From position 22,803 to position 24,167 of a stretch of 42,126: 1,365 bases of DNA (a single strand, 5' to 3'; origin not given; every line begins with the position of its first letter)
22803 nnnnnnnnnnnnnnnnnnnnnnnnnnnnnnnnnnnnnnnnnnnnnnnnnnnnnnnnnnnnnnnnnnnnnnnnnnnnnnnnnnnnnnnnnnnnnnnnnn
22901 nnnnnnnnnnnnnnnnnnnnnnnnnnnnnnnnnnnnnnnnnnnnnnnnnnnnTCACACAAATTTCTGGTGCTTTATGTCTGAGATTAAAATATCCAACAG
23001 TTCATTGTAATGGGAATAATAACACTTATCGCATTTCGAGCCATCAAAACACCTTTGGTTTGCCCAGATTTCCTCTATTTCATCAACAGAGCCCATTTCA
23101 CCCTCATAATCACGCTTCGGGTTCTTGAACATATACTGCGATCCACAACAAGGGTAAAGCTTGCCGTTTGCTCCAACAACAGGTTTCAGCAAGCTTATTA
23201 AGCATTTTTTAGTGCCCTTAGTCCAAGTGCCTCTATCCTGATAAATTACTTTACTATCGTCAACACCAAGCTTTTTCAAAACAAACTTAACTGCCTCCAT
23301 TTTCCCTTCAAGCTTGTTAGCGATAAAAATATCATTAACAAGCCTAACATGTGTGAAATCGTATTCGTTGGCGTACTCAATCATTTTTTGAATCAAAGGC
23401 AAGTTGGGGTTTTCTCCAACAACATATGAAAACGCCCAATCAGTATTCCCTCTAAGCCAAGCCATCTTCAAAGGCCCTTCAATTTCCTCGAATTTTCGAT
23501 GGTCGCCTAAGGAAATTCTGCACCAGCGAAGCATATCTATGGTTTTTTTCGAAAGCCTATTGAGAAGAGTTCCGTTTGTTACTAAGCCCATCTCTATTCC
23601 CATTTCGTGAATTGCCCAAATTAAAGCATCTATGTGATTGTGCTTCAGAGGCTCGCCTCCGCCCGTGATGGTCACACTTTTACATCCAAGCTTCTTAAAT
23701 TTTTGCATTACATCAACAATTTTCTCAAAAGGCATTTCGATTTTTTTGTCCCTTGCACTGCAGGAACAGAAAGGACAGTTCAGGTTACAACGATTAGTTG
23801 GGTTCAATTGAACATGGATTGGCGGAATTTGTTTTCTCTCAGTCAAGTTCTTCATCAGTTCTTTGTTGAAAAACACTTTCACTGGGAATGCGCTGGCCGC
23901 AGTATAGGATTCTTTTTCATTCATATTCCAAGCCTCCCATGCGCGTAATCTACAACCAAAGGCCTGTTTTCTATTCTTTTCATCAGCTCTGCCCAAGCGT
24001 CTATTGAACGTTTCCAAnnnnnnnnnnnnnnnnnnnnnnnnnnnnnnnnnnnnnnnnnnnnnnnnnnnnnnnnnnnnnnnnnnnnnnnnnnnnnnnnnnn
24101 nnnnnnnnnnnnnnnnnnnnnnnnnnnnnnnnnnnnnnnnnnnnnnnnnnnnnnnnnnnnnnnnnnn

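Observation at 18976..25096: Six-kb glycan-biosynthesis island inserted in the middle of the virion operon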

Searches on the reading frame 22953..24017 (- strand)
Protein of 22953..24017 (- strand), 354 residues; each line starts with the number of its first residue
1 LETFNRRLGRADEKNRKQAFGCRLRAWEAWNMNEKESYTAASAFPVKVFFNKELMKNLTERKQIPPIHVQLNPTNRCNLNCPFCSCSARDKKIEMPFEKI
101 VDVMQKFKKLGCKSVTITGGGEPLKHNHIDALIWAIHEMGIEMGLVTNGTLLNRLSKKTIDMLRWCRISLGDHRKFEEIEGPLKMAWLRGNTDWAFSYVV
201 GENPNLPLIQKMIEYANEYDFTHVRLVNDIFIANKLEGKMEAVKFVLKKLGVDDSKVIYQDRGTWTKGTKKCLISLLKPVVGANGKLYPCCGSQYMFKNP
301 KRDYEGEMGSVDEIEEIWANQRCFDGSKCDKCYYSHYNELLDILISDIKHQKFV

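Call 4: search_protein_families(library=pfam, proteins=[window:22953-24017:-], max_evalue=0.01)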
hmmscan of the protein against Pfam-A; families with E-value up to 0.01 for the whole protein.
window:22953-24017:- (354 aa): 3 families
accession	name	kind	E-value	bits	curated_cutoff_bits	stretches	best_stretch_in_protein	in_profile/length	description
PF04055.27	Radical_SAM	-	4e-17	63.3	29.5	1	72-163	2-97/166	Radical SAM superfamily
PF13353.11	Fer4_12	-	0.00032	21.4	22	1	76-169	14-112/137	4Fe-4S single cluster domain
PF13186.11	SPASM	-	0.0015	19.2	21.5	1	280-325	9-52/67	Iron-sulfur cluster-binding domain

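Call 5: search_protein_families(library=ncbifam, proteins=[window:22953-24017:-], max_evalue=0.01)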
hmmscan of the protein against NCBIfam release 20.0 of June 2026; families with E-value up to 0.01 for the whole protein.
window:22953-24017:- (354 aa): 69 families (the best 25 are shown)
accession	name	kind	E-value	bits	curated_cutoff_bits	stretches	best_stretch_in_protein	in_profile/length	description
TIGR02668.1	moaA_archaeal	equivalog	1.4e-15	57.1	325.25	1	70-160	13-105/303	GTP 3',8-cyclase MoaA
TIGR04317.1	W_rSAM_matur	equivalog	1.3e-14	54.1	380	1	70-159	7-98/349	tungsten cofactor oxidoreductase radical SAM maturase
NF001199.0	PRK00164.2-1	equivalog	1.6e-13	50.5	231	1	70-159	15-106/308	GTP 3',8-cyclase MoaA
TIGR02666.1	moaA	equivalog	3.5e-13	49.2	284.05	1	74-159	17-110/336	GTP 3',8-cyclase MoaA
NF050035.1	rSAM_WgK_link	exception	6e-12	45.2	650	1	65-168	7-112/367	radical SAM/SPASM peptide maturase WgkB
TIGR02109.1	PQQ_syn_pqqE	equivalog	2.7e-11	43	381.35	1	65-157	5-98/358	pyrroloquinoline quinone biosynthesis protein PqqE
TIGR04051.1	rSAM_NirJ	equivalog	3.7e-11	42.6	515.45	1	71-164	6-100/354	heme d1 biosynthesis radical SAM protein NirJ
NF038283.1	viperin_w_prok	equivalog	5.4e-11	42.2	180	1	74-170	9-114/281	viperin family antiviral radical SAM protein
TIGR04080.1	rSAM_pep_cyc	equivalog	6.7e-11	41.5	500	1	55-163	94-199/440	KxxxW cyclic peptide radical SAM maturase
TIGR02495.1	NrdG2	equivalog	7.4e-11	41.7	131.15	1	77-156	26-106/193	anaerobic ribonucleoside-triphosphate reductase activating protein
TIGR04163.1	rSAM_cobopep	equivalog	1.8e-10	40.2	375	1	60-171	57-174/428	peptide-modifying radical SAM enzyme CbpB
NF045702.1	rSAM_GDGT_ether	equivalog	9.7e-10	37.7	450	1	70-154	89-178/486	tetraether lipid synthase Tes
TIGR04055.1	rSAM_NirJ2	equivalog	2.8e-09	37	500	1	70-155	3-88/326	putative heme d1 biosynthesis radical SAM protein NirJ2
TIGR03963.1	rSAM_QueE_Clost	equivalog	7.5e-09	35.6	260.1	1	75-151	27-104/219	putative 7-carboxy-7-deazaguanine synthase QueE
TIGR04054.1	rSAM_NirJ1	equivalog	9.3e-09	34.4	650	1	69-162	38-132/387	putative heme d1 biosynthesis radical SAM protein NirJ1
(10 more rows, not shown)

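Call 10: find_encoding_contigs(protein=window:22953-24017:-, flank=10000, max_places=6)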
Protein window:22953-24017:- (354 aa): no gene with exactly this product is on record in the collection.

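Call 11: find_encoding_contigs(protein=window:22953-23927:-, flank=10000, max_places=6)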
Protein window:22953-23927:- (324 aa): no gene with exactly this product is on record in the collection.

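Call 14: find_related_loci(query=window:22953-23927:-, collection=viral_contigs, flank=10000)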
Query window:22953-23927:- (324 aa) in viral_contigs; peptide patterns used: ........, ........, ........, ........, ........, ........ (x = any residue, [..] = any of these).
11 stretches matched a pattern, but none encodes a relative of the query by tblastn (E <= 1e-3).

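Call 16: find_homologous_proteins(query=window:22953-23927:-, max_evalue=0.001)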
Query window:22953-23927:- (324 aa): 971 proteins with E <= 0.001 among 1519 candidates; the best 120 are listed.
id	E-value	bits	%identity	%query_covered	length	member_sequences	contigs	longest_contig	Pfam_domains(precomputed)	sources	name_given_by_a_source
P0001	3.9e-224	761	100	100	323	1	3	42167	PF04055.28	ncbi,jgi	-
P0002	8.3e-187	638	82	100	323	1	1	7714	PF04055.28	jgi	-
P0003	3.5e-171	587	78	99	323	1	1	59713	PF04055.28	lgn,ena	-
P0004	2.5e-153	528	71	99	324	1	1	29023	PF04055.28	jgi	-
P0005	2.9e-119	416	67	80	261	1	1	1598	PF04055.28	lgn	-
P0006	3.3e-115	403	55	99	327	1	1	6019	PF04055.28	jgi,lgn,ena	jgi:organic radical activating enzyme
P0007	5.1e-113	396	55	100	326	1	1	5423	PF04055.28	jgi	jgi:MoaA/NifB/PqqE/SkfB family radical SAM enzyme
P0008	6.5e-112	392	54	99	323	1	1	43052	PF04055.28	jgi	-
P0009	1.3e-110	388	54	99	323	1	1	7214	PF04055.28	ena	-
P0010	1.6e-110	388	53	99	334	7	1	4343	PF04055.28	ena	-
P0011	4.1e-110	386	54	98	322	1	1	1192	PF04055.28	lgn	-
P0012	1.5e-109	384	53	100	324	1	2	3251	PF04055.28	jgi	-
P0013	3.8e-109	383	53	99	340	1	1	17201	PF04055.28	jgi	-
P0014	7.8e-109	382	53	98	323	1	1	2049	PF04055.28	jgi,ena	-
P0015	9.7e-109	382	54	100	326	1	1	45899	PF04055.28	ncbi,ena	-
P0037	6.7e-102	359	50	100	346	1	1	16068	PF04055.28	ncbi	ncbi:MAG: radical SAM protein [Candidatus Bathyarchaeota archaeon]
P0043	6.9e-100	353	53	100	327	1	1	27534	PF04055.28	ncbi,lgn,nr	ncbi:MAG: radical SAM protein [Spirochaetales bacterium]|nr:radical SAM protein [Spirochaetales bact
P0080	2.7e-95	338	48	99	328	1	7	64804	PF04055.28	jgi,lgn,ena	-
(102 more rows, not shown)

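Call 17: find_encoding_contigs(protein=P0003, flank=10000, max_places=2)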
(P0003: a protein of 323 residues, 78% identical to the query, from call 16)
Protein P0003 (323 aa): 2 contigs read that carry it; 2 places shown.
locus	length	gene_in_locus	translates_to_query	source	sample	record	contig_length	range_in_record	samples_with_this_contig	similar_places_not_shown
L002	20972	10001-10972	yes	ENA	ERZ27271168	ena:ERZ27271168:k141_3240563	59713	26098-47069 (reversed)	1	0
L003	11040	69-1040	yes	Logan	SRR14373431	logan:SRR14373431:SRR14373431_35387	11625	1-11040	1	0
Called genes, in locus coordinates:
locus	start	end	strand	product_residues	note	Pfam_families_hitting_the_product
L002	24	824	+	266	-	-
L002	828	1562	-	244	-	-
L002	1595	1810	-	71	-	-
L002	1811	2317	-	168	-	-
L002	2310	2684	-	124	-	-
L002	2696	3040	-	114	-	-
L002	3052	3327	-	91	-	-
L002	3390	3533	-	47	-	-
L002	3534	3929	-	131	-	-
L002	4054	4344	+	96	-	-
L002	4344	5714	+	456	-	-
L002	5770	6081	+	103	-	-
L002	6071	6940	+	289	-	-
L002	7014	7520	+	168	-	-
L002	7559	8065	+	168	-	-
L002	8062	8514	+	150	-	-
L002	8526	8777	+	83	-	-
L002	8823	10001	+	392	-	PF20706:GT4-conflict (weak), PF00534:Glycos_transf_1, PF13692:Glyco_trans_1_4, PF13524:Glyco_trans_1_2 (weak)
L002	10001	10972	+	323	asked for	PF04055:Radical_SAM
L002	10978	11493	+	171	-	-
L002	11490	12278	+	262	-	PF04055:Radical_SAM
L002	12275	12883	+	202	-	PF02353:CMAS, PF05401:NodS (weak), PF13489:Methyltransf_23, PF01209:Ubie_methyltran, PF13847:Methyltransf_31, PF08241:Methyltransf_11, PF08242:Methyltransf_12, PF13649:Methyltransf_25, +3 more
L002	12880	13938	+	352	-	PF08003:Methyltransf_9, PF13847:Methyltransf_31 (weak)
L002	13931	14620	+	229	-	PF13847:Methyltransf_31 (weak), PF08241:Methyltransf_11, PF08242:Methyltransf_12, PF13649:Methyltransf_25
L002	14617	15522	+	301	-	-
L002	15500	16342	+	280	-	PF01507:PAPS_reduct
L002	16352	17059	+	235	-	PF00535:Glycos_transf_2, PF10111:Glyco_tranf_2_2, PF13641:Glyco_tranf_2_3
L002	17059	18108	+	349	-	PF00534:Glycos_transf_1, PF13692:Glyco_trans_1_4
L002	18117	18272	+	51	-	-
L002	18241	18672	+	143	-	-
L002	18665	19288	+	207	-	-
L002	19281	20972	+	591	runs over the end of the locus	-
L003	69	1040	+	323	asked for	PF04055:Radical_SAM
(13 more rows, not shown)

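Call 18: find_encoding_contigs(protein=P0004, flank=10000, max_places=2)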
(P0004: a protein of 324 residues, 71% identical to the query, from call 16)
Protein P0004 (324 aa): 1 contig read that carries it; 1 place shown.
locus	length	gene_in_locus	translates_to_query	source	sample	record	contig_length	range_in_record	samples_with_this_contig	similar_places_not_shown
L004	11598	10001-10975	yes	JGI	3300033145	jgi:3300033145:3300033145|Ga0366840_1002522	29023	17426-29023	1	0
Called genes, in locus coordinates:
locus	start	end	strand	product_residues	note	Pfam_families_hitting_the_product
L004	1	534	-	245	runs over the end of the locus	-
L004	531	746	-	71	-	-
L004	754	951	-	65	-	-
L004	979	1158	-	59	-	-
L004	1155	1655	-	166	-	-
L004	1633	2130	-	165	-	-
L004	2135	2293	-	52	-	-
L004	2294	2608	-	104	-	PF07705:CARDB (weak)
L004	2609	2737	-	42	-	-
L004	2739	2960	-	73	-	-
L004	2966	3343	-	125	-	-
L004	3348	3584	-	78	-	-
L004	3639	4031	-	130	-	-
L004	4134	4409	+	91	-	-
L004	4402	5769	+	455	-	-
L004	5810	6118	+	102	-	-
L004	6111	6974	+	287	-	-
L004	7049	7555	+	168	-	-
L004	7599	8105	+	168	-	-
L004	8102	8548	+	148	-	-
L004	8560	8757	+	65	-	-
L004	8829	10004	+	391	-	PF13439:Glyco_transf_4 (faint), PF00534:Glycos_transf_1, PF13692:Glyco_trans_1_4, PF13524:Glyco_trans_1_2 (weak), PF20706:GT4-conflict (weak)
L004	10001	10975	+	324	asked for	PF04055:Radical_SAM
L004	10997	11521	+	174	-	PF13489:Methyltransf_23 (weak)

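Call 19: find_encoding_contigs(protein=P0008, flank=10000, max_places=2)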
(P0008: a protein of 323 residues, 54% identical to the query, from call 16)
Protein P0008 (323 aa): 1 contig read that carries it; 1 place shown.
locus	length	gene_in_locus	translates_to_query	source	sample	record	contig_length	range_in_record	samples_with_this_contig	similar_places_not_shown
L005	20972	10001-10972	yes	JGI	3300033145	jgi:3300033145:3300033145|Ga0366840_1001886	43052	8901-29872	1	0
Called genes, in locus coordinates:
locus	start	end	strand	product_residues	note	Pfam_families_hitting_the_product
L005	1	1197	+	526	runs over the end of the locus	PF27228:MTBMA_p00010_2nd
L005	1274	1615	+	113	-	-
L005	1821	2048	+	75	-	-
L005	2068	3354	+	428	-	-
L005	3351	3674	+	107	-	-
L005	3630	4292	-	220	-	PF00535:Glycos_transf_2, PF13641:Glyco_tranf_2_3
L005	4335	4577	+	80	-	-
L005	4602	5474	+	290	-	-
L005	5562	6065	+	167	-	-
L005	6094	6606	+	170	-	-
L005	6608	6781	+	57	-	-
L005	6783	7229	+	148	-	-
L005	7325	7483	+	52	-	-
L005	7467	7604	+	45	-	-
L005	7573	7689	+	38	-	-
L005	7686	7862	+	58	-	-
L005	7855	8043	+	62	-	-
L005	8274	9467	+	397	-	PF13439:Glyco_transf_4 (faint), PF00534:Glycos_transf_1, PF13692:Glyco_trans_1_4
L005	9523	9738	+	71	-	-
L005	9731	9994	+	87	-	-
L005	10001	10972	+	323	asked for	PF04055:Radical_SAM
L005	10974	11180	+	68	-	-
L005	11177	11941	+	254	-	-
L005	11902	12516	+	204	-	PF01209:Ubie_methyltran, PF03848:TehB (weak), PF05401:NodS (weak), PF13489:Methyltransf_23, PF13847:Methyltransf_31, PF08241:Methyltransf_11, PF08242:Methyltransf_12, PF13649:Methyltransf_25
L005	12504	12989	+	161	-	PF13173:AAA_14 (weak), PF13238:AAA_18, PF13479:AAA_24 (weak), PF13671:AAA_33, PF01202:SKI (weak)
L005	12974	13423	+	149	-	PF20391:DUF6686 (faint)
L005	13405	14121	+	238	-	PF00535:Glycos_transf_2, PF10111:Glyco_tranf_2_2, PF13641:Glyco_tranf_2_3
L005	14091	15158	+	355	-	PF00534:Glycos_transf_1, PF13692:Glyco_trans_1_4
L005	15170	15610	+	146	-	-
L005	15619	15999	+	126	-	-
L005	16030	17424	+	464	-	-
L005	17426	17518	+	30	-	-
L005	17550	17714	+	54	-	-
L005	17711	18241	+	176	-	-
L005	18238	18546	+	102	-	-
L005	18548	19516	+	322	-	PF13229:Beta_helix (weak), PF05048:NosD, PF13229:Beta_helix (weak)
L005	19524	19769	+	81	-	-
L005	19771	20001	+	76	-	-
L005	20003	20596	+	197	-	-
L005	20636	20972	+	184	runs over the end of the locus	-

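Call 21: search_solved_structures(query=window:22953-23927:-, max_evalue=0.01, show_alignments=1)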
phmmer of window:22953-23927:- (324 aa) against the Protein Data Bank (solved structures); distinct sequences matched with E-value up to 0.01: 20.
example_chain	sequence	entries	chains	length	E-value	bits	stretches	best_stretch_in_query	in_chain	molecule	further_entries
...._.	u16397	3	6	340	5.8e-10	42.2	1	35-173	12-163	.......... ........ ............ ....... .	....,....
2fb2_A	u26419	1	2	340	1e-09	41.4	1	35-175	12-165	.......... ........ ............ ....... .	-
7tol_A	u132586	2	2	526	3.6e-08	36.3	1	37-126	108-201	glycerol dibiphytanyl glycerol tetraether - macrocyclic archaeol synthase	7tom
5v1q_A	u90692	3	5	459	1.4e-07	34.3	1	36-133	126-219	Radical SAM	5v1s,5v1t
7wzv_A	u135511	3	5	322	2.1e-05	27.2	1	28-140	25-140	4Fe-4S cluster-binding domain-containing protein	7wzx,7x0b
6efn_A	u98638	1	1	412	2.6e-05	26.9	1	36-96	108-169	Sporulation killing factor maturation protein SkfB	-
8wm2_A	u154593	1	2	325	7.9e-05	25.3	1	36-140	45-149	Fe-S radical SAM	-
7vob_C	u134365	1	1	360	0.00015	24.4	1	45-131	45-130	Cytosylglucuronate decarboxylase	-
7voc_C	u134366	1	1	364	0.00015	24.3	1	45-131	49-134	Cytosylglucuronate decarboxylase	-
9dfu_A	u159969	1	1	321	0.0015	21.1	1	34-134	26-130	Radical SAM core domain-containing protein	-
6xi9_A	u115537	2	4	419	0.0022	20.5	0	40-94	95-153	Aminodeoxyfutalosine synthase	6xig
6q2p_A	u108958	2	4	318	0.0023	20.4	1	31-123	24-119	Radical S-adenosyl methionine domain-containing protein 2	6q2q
5vsl_A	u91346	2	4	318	0.0023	20.4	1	31-123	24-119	Radical S-adenosyl methionine domain-containing protein 2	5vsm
6c8v_A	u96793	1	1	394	0.004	19.7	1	36-120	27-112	Coenzyme PQQ synthesis protein E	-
7n7h_A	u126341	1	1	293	0.0042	19.6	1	36-122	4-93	VIPERIN-LIKE ENZYME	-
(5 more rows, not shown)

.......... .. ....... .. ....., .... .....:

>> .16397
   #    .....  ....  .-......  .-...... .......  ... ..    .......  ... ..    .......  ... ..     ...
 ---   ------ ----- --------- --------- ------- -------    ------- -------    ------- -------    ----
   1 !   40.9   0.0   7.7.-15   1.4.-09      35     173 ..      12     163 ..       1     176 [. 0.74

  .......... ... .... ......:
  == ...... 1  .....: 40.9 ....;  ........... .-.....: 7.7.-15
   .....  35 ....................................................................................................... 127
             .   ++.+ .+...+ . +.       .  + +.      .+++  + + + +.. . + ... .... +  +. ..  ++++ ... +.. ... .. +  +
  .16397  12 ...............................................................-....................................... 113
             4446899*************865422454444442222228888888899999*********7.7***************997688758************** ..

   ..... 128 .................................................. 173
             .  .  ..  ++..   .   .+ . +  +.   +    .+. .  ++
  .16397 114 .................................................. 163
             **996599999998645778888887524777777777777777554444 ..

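Call 49: find_encoding_contigs(protein=P0043, flank=10000, max_places=1)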
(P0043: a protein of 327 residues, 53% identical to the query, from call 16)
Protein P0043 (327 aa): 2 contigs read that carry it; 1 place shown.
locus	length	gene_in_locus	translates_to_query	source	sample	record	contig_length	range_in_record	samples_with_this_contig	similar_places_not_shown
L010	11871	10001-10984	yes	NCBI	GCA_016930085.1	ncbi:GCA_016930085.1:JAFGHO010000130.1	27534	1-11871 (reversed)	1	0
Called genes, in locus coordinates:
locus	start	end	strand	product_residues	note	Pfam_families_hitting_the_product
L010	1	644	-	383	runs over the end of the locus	PF13173:AAA_14, PF13635:DUF4143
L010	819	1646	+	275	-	-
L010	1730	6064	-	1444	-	PF01869:BcrAD_BadFG, PF02782:FGGY_C (faint), PF01869:BcrAD_BadFG, PF09989:DUF2229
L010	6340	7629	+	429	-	PF11684:DUF3280 (faint)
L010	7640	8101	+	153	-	-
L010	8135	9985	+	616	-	-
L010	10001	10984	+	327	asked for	PF04055:Radical_SAM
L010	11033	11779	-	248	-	-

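Call 52: search_solved_structures(query=A4, max_evalue=0.001, show_alignments=0)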
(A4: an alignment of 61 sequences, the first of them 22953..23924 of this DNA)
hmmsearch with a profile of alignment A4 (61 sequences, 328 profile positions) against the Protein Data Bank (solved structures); distinct sequences matched with E-value up to 0.001: 35.
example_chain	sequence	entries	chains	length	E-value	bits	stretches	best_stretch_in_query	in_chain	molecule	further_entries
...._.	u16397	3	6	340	1.2e-14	57.3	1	36-179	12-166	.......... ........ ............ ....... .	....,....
2fb2_A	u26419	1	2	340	2.1e-14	56.6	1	36-179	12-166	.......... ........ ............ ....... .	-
5v1q_A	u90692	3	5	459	2.2e-11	46.7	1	18-137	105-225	Radical SAM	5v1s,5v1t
6efn_A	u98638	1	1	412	6.4e-11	45.1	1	36-150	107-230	Sporulation killing factor maturation protein SkfB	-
8wm2_A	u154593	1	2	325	1.5e-09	40.7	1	39-129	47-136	Fe-S radical SAM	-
8ai1_A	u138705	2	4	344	2.1e-09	40.1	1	36-182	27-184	Putative peptide biosynthesis protein YydG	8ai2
8ai6_A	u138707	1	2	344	2.1e-09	40.1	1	36-182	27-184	Putative peptide biosynthesis protein YydG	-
8vpo_A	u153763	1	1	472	2.9e-09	39.7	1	24-204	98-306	Radical SAM core domain-containing protein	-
7vob_C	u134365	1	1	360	6.1e-09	38.6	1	44-129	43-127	Cytosylglucuronate decarboxylase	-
7voc_C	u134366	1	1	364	6.1e-09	38.6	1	44-129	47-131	Cytosylglucuronate decarboxylase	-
8ai3_A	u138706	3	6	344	1.7e-08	37.2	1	36-182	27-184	Putative peptide biosynthesis protein YydG | Radical SAM core domain-containing protein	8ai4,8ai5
7wzv_A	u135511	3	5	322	2.4e-08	36.7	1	36-148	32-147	4Fe-4S cluster-binding domain-containing protein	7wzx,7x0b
7tol_A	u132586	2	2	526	5.9e-08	35.4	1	38-127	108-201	glycerol dibiphytanyl glycerol tetraether - macrocyclic archaeol synthase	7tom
6xi9_A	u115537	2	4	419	7.2e-08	35.1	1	38-92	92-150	Aminodeoxyfutalosine synthase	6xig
6c8v_A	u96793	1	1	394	2.7e-06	29.9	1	43-126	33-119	Coenzyme PQQ synthesis protein E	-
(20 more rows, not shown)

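Call 60: find_encoding_contigs(protein=P0037, flank=10000, max_places=1)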
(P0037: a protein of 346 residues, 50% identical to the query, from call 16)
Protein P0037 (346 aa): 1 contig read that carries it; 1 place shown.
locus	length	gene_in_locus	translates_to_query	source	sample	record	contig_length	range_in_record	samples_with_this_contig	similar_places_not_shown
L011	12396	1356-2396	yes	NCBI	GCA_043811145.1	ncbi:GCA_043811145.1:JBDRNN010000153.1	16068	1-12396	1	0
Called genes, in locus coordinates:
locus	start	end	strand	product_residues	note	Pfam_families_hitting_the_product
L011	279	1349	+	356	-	PF13439:Glyco_transf_4, PF00534:Glycos_transf_1, PF13692:Glyco_trans_1_4 (weak)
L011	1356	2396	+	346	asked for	PF04055:Radical_SAM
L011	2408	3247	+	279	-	PF00535:Glycos_transf_2, PF10111:Glyco_tranf_2_2 (weak), PF13641:Glyco_tranf_2_3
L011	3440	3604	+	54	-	-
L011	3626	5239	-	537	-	PF01702:TGT, PF17884:DUF5591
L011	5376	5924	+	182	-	PF09754:PAC2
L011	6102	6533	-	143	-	PF01423:LSM (weak), PF14894:Lsm_C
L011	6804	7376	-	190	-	PF03266:NTPase_1 (weak), PF05729:NACHT (weak), PF13238:AAA_18, PF13207:AAA_17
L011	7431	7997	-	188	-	PF01928:CYTH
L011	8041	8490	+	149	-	PF01951:Archease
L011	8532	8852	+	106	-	-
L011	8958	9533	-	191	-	PF00210:Ferritin, PF02915:Rubrerythrin, PF23458:DUF7130 (weak), PF21349:RUBY_RBDX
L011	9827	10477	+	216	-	-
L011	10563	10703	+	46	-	-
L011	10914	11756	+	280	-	PF00850:Hist_deacetyl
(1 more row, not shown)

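Call 62: predict_structure(alignment_id=A4)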
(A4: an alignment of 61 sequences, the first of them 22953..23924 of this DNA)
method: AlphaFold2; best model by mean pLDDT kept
length: 323 residues; sequences in the alignment: 61
mean_pLDDT: 93.6   pTM: 0.91
mean pLDDT of the five models: 93.6, 93.1, 93.0, 91.7, 91.3
residues with pLDDT >= 90: 268; 70-90: 43; 50-70: 11; < 50: 1
segments of 3 or more residues with pLDDT < 50: none
pLDDT, mean of each block of 10 residues (from residue 1): 60 84 96 98 94 87 98 99 92 97 98 97 97 97 93 95 97 97 97 94 93 98 95 93 98 96 89 94 98 96 94 90 80
secondary structure, 60 per line:
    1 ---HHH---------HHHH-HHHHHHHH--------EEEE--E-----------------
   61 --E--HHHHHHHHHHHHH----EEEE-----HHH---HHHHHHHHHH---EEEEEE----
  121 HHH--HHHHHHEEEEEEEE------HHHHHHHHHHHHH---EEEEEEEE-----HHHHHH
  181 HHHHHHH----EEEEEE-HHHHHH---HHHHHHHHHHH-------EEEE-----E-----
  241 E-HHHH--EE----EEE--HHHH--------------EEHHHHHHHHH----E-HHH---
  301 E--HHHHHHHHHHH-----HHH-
elements in order: H16-19 H21-28 E37-40 H66-78 E83-86 H98-107 E111-116 H126-131 E132-139 H146-158 E162-169 H175-187 E192-197 H199-204 H208-218 E226-229 H243-246 E255-257 H260-263 H280-288 H304-314
